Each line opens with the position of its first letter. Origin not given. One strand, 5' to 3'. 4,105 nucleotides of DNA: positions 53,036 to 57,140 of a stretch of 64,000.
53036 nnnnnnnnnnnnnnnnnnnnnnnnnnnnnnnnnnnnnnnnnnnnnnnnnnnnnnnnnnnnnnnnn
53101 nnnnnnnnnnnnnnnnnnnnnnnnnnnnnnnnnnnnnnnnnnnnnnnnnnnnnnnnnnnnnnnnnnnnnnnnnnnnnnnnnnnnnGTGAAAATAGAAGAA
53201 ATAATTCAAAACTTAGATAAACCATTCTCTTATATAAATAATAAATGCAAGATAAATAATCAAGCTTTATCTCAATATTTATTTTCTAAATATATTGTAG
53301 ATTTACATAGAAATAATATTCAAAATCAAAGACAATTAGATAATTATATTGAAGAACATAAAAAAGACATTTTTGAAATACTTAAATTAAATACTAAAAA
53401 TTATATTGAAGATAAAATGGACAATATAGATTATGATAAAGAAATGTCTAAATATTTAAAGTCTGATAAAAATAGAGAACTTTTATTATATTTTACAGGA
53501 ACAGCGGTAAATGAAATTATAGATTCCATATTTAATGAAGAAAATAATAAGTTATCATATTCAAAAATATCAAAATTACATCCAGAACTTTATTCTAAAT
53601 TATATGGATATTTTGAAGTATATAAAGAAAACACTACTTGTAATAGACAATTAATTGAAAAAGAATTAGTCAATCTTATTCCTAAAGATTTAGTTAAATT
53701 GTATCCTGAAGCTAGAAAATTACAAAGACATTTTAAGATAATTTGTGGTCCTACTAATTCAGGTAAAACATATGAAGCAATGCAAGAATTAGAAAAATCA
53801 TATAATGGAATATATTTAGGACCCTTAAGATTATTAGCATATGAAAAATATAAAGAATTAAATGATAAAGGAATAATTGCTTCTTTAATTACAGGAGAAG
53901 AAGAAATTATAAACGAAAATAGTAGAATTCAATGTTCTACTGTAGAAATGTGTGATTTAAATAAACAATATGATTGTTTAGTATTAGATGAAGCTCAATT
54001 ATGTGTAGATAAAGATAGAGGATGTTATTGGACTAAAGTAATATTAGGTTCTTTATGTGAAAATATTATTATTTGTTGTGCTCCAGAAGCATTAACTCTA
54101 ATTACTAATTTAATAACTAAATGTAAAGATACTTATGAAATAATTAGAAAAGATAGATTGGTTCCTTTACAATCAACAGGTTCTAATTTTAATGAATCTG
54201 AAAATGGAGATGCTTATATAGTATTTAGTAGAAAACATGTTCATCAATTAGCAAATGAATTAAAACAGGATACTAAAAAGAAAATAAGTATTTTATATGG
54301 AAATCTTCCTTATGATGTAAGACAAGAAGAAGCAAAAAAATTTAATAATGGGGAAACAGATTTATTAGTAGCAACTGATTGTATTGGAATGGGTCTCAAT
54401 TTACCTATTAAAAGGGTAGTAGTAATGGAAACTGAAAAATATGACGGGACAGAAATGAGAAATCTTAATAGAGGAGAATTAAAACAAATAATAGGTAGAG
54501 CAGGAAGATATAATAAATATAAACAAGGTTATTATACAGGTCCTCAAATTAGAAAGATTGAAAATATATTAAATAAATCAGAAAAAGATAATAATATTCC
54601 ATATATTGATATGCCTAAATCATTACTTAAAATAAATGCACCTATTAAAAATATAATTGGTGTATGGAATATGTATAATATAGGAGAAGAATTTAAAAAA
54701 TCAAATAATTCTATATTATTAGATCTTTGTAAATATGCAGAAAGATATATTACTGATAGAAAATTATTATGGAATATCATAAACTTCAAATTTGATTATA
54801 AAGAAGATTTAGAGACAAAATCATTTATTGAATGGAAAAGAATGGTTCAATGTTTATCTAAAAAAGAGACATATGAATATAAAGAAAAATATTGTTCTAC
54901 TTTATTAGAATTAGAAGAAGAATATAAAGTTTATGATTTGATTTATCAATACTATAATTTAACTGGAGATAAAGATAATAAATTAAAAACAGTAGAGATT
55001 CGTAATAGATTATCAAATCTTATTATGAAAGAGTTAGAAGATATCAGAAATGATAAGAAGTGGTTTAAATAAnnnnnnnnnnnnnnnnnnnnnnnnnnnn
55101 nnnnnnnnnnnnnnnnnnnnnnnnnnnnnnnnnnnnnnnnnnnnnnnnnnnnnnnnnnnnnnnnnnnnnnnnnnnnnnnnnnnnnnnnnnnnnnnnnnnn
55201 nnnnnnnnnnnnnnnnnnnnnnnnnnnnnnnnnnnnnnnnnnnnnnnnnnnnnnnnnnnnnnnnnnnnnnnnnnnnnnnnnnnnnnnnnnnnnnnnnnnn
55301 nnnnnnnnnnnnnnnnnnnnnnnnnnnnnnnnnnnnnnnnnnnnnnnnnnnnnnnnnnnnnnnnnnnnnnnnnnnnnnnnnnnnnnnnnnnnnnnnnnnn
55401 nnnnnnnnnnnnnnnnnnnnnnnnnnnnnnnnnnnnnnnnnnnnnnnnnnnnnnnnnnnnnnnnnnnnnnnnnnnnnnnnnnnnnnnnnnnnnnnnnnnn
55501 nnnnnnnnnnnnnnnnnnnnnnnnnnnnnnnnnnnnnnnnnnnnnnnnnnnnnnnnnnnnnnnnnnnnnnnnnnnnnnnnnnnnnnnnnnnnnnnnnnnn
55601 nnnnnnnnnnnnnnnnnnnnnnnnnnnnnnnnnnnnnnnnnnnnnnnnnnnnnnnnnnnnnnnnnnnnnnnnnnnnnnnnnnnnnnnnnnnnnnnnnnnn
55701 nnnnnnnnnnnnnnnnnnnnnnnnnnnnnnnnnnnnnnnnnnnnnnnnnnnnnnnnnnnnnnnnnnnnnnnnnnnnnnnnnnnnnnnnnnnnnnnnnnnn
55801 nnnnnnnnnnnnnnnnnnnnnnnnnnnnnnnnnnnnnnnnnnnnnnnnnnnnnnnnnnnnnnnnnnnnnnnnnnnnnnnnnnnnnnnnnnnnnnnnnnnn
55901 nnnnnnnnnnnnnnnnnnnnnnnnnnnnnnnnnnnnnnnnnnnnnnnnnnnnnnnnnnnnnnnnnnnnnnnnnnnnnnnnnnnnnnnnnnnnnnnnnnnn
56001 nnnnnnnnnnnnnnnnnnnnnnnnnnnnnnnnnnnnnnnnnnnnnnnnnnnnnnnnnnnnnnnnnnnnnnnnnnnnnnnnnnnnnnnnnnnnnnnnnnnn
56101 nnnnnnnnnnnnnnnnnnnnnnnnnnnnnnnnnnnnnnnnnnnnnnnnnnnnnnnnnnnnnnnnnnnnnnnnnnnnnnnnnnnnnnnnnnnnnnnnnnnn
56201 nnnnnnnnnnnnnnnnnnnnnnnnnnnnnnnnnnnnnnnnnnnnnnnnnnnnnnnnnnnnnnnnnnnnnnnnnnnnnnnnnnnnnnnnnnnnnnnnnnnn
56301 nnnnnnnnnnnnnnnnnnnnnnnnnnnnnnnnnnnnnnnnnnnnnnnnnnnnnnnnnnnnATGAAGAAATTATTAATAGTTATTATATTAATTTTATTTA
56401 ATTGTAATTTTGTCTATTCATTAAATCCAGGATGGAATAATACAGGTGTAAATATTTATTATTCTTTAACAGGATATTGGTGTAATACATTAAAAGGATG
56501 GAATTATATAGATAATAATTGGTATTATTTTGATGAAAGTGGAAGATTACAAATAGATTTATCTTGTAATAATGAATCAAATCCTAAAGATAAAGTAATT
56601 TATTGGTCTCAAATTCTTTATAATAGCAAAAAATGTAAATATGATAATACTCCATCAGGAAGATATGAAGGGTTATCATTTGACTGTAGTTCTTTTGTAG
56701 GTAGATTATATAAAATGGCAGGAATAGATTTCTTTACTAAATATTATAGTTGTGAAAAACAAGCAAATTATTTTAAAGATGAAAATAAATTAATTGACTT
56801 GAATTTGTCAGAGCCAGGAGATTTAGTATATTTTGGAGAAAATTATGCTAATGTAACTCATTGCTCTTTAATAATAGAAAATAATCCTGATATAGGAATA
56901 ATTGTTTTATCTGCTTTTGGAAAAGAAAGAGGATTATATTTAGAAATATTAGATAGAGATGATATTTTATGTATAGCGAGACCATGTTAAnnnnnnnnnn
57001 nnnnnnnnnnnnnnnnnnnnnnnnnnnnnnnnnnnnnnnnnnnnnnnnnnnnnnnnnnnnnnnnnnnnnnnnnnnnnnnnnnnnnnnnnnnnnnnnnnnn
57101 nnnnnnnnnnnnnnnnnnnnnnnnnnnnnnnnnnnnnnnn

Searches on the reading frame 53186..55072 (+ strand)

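Call 13: search_protein_families(library=pfam, proteins=[window:53186-55072:+], max_evalue=0.01)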
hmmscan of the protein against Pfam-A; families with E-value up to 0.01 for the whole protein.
window:53186-55072:+ (628 aa): 3 families
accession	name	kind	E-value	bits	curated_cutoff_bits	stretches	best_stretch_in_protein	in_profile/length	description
PF22527.2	DEXQc_Suv3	-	7.7e-52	175.4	27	1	171-320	3-152/154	DEXQ-box helicase domain of Suv3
PF00271.37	Helicase_C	-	1.3e-16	61.3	23.5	1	337-442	11-109/110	Helicase conserved C-terminal domain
PF00270.35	DEAD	-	5.5e-07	29.9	26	1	185-286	18-142/167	DEAD/DEAH box helicase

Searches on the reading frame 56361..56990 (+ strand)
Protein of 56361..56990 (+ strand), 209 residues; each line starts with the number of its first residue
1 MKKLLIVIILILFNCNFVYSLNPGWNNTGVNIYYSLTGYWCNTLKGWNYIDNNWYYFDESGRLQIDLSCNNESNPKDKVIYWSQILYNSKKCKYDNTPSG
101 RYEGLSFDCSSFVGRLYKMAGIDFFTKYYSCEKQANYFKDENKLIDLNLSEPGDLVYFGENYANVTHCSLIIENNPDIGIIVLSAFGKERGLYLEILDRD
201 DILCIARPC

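Call 13: search_protein_families(library=pfam, proteins=[window:56361-56990:+], max_evalue=0.01)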
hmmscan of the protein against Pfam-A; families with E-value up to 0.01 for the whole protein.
window:56361-56990:+ (209 aa): 3 families
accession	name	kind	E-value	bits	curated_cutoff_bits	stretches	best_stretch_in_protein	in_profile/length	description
PF00877.26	NLPC_P60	-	3.1e-07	30.7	23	1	105-175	12-75/105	NlpC/P60 family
PF01473.26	Choline_bind_1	-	4e-05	24.2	20.5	1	46-62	2-18/19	Putative cell wall binding repeat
PF19127.6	Choline_bind_3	-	0.00041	20.7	27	1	44-62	1-19/47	Choline-binding repeat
